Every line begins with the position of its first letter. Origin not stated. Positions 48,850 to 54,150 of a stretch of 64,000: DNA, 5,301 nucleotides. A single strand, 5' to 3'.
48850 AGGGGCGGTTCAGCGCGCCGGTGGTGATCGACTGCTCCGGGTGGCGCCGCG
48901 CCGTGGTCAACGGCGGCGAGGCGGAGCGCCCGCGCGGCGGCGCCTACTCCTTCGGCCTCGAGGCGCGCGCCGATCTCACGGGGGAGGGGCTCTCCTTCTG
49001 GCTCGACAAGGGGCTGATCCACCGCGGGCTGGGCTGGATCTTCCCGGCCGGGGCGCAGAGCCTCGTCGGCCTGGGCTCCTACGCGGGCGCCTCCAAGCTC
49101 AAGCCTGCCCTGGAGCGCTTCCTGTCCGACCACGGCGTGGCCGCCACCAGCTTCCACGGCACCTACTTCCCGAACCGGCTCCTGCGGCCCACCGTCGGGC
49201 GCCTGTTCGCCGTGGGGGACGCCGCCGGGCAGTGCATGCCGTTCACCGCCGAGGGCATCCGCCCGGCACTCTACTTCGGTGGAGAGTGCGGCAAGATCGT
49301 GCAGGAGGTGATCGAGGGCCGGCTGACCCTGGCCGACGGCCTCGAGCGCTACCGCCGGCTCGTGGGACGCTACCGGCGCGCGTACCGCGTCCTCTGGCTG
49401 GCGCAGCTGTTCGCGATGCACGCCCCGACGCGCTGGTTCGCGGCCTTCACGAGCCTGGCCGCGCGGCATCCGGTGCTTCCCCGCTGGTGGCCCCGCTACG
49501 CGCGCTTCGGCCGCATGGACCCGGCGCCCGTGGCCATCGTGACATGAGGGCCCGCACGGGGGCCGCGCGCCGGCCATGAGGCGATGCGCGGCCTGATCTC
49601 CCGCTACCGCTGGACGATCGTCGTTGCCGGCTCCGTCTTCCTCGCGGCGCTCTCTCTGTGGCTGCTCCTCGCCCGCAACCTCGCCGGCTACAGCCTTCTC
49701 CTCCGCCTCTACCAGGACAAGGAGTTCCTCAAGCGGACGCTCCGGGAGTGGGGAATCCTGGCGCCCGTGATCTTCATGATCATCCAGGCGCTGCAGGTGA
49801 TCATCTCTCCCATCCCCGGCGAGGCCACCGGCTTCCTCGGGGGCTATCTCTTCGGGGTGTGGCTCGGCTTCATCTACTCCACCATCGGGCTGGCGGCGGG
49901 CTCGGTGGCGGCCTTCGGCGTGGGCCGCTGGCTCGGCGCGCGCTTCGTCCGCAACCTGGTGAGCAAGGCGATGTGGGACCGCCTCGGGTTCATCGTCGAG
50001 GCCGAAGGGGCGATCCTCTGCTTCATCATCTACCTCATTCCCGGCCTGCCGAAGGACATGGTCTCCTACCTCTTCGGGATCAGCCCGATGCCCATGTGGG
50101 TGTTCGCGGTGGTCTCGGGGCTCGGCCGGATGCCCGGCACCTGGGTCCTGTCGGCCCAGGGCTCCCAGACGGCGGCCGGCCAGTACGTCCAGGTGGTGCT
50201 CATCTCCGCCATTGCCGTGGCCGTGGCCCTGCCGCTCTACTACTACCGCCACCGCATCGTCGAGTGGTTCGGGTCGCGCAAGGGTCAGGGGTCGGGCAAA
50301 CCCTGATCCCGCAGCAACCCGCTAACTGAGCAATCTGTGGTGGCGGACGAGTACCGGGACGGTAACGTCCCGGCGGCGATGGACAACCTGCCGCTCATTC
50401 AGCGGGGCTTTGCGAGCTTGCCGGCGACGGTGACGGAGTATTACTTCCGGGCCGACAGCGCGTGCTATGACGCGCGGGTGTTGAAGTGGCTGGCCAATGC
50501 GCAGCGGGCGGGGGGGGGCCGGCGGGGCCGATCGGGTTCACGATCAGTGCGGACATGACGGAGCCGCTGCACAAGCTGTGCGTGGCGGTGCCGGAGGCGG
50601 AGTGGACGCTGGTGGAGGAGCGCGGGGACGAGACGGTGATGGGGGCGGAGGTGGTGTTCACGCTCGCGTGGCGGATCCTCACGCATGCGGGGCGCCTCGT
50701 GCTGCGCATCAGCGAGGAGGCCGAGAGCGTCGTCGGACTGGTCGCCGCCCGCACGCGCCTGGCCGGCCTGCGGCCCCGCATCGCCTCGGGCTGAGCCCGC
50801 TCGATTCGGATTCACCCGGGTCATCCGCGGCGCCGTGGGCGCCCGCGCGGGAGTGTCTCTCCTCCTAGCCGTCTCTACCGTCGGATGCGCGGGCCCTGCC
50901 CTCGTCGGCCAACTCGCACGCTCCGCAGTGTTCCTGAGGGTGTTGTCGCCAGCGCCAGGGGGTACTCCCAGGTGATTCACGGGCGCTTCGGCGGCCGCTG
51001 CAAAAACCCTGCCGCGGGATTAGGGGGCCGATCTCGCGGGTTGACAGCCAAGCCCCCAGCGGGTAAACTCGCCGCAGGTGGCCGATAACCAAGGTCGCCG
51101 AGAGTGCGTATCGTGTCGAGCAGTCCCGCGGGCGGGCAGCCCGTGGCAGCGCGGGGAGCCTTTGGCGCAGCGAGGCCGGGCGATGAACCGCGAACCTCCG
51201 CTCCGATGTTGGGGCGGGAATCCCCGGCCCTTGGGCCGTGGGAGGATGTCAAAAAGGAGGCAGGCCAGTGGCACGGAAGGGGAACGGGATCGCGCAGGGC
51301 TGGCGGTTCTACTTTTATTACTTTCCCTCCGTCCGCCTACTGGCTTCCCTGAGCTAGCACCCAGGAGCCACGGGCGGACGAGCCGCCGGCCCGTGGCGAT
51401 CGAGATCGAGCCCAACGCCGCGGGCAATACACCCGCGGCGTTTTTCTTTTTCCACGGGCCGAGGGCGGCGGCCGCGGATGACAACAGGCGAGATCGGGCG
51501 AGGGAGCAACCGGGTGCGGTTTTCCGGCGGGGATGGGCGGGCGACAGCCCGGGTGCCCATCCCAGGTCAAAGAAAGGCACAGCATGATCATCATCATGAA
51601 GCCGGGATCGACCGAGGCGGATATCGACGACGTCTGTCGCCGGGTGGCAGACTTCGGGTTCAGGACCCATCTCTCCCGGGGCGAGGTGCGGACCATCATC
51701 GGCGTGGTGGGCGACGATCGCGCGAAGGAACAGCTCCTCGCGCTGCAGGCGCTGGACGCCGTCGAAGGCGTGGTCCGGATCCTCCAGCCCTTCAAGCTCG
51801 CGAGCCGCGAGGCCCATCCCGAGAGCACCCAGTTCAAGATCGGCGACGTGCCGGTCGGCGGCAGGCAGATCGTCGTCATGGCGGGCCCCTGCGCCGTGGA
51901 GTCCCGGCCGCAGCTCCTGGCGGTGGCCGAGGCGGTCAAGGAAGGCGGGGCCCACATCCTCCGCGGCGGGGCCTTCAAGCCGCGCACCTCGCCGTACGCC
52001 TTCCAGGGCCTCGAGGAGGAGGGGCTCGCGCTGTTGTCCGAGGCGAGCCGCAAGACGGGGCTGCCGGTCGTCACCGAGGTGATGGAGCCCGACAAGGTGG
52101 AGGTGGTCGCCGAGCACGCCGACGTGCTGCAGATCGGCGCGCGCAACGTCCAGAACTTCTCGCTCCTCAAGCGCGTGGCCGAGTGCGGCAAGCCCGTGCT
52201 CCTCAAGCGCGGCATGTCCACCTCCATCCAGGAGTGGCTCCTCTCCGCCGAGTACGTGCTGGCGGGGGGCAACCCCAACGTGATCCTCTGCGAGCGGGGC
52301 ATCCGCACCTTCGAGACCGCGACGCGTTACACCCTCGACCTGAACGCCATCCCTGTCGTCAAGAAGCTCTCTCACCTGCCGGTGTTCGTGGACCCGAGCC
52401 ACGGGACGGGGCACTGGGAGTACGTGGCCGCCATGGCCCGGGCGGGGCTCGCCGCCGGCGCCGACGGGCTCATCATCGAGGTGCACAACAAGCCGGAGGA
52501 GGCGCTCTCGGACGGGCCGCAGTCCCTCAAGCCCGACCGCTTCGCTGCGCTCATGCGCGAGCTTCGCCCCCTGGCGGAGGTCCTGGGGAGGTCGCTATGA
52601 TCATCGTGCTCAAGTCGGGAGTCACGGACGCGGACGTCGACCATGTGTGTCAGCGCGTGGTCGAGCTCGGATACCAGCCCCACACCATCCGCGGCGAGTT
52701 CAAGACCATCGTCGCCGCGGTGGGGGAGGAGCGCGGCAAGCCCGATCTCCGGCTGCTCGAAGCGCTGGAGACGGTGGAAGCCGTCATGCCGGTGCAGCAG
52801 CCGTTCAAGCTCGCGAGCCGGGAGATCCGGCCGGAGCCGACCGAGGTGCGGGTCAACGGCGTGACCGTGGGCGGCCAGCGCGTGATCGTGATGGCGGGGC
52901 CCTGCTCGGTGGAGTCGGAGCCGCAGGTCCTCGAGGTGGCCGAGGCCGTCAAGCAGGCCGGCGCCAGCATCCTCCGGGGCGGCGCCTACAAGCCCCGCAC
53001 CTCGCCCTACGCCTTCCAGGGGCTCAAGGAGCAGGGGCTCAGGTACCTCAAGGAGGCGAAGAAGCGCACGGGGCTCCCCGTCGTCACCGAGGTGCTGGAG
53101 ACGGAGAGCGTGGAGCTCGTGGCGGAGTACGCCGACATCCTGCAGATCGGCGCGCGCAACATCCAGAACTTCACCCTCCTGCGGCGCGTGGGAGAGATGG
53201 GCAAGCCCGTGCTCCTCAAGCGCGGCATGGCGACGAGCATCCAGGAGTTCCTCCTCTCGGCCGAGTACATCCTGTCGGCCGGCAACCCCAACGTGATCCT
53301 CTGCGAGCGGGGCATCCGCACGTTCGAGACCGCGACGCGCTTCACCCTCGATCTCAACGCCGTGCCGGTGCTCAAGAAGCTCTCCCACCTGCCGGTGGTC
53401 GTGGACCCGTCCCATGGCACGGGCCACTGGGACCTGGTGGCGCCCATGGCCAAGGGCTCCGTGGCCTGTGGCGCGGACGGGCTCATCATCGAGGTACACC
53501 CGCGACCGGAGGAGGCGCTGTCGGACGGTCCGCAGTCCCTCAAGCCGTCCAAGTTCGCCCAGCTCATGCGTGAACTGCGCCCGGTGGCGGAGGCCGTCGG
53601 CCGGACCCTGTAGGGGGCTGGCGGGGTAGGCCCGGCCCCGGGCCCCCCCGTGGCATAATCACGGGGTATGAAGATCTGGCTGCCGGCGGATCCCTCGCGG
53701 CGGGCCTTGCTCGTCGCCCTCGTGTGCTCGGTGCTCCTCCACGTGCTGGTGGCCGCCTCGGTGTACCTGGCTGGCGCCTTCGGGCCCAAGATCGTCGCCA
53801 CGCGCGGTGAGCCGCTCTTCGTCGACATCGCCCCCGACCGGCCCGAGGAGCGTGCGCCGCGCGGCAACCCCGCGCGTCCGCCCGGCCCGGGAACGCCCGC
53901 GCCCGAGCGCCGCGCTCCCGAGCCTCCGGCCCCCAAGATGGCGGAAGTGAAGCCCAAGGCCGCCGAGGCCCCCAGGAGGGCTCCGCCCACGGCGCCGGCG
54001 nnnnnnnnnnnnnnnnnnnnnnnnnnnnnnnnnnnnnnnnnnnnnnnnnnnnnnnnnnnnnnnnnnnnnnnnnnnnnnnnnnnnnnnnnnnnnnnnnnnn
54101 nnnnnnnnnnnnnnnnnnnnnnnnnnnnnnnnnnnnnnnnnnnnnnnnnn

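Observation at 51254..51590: Aromatic-amino-acid attenuator (leader peptide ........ + intrinsic terminator) in front of tandem DAHP synthase genes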

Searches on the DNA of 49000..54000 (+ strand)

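Call 3: search_rna_families(source=window, start=49000, end=54000, threshold=evalue, max_evalue=10, show_alignments=3)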
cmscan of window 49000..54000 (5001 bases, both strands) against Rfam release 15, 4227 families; matches with E-value up to 10: 6.
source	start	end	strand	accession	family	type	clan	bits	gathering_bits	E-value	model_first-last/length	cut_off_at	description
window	51387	51449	+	RF02871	ncS54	Gene; sRNA;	-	17.3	43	2.6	1-79/79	no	Burkholderia sRNA 54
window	51395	51456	+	RF00236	ctRNA_pGA1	Gene; antisense;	-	17.1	45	7.2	1-79/79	no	ctRNA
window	49991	50033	-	RF01274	sR45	Gene; snRNA; snoRNA; CD-box;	-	16.7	40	4.1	1-55/55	no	Small nucleolar RNA sR45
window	52672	52813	-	RF02501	Atu_C7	Gene; sRNA;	-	16.6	45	1.2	1-157/157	no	Rhizobiales sRNA Atu_C7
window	51320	51465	-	RF02690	BTH_s1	Gene; sRNA;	-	16.2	74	1.4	1-205/205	no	Burkholderia sRNA 1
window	49957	50045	-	RF02216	ZNFX1-AS1_2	Gene; lncRNA;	-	15.8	45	1.9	1-93/93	no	ZNFX1 antisense RNA 1 conserved region 2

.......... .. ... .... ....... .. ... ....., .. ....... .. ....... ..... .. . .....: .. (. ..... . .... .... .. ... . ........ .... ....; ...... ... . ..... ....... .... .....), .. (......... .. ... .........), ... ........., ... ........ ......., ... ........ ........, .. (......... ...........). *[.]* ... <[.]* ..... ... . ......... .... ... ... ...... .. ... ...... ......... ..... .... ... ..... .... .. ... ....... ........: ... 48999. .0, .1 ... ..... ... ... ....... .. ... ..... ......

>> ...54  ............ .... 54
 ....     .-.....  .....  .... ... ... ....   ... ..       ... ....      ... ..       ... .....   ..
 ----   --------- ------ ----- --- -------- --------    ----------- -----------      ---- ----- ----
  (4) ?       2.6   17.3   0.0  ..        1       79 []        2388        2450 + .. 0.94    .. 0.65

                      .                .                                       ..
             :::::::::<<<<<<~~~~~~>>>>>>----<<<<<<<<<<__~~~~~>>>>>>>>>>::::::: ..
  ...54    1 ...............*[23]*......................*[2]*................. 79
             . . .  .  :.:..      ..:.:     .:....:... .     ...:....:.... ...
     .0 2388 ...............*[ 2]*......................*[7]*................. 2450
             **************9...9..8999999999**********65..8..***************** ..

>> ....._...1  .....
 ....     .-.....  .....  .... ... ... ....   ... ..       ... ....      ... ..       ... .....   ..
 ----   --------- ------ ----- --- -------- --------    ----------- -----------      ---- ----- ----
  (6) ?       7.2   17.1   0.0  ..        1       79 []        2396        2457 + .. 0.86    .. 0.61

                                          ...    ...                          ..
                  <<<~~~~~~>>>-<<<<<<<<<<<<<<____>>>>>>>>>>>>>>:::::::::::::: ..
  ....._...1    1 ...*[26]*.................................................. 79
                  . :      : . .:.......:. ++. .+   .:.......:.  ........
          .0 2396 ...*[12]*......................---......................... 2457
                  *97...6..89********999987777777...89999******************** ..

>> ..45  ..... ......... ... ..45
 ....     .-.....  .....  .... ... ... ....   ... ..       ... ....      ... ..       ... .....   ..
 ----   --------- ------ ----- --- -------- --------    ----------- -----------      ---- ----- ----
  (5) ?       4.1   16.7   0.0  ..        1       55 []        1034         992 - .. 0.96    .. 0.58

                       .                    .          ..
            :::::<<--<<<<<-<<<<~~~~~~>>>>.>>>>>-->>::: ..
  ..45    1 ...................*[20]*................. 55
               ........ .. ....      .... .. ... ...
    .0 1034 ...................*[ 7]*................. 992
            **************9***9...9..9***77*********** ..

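Call 47: build_rna_model(alignment_id=A4, structure=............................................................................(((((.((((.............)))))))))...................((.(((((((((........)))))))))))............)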
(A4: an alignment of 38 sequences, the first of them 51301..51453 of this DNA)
Model R1 built from alignment A4 (38 sequences, 170 columns); structure: as given.
model positions 143; base pairs 20; branch points 1; effective number of sequences 3.21; information 0.59 bits per position. Calibrated on 0.2 Mb of random sequence (short: E-values are rough).
structure used (alignment columns):
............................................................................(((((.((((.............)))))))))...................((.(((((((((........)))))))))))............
